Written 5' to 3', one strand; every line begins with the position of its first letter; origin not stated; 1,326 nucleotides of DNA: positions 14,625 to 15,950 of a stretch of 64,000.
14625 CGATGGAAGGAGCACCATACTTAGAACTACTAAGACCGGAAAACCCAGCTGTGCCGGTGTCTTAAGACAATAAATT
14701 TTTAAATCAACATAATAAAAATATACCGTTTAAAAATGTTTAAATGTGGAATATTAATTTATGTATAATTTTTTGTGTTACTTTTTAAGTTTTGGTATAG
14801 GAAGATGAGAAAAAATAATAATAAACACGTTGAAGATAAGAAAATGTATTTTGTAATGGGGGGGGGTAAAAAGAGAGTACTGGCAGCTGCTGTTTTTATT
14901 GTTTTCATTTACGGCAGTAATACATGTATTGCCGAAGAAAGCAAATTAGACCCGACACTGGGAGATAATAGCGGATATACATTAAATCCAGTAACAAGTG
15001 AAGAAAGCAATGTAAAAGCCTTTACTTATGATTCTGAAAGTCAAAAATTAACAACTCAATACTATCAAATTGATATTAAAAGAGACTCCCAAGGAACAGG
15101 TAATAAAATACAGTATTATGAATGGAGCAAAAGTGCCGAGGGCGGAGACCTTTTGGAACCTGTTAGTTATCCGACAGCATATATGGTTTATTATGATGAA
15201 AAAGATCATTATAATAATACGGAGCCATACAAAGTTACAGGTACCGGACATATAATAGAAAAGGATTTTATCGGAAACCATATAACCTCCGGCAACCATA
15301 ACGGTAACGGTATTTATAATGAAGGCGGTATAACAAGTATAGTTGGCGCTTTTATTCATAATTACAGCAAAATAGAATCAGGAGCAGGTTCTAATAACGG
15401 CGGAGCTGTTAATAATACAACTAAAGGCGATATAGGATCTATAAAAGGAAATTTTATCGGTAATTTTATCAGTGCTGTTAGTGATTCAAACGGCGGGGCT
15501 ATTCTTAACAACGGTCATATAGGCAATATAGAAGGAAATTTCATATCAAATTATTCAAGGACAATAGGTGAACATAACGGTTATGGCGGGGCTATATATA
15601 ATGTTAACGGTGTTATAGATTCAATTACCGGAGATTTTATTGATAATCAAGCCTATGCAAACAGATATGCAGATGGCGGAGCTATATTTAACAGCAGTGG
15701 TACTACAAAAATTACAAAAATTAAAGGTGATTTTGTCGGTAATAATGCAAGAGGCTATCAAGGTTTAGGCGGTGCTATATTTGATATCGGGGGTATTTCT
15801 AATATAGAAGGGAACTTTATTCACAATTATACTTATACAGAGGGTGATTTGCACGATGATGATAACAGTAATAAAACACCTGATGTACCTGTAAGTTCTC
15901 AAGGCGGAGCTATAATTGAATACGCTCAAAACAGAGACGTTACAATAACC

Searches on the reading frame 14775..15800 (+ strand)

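Call 12: search_protein_families(library=pfam, proteins=[window:14775-15800:+], max_evalue=10)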
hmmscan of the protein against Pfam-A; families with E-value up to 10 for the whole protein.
window:14775-15800:+ (342 aa): 2 families
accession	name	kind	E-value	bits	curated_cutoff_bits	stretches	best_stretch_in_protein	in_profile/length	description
PF10976.13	DUF2790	-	0.47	10.9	27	1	103-119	37-53/56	Protein of unknown function (DUF2790)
PF02415.23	Chlam_PMP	-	7.6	7.6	20.6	2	288-307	4-19/19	Chlamydia polymorphic membrane protein (Chlamydia_PMP) repeat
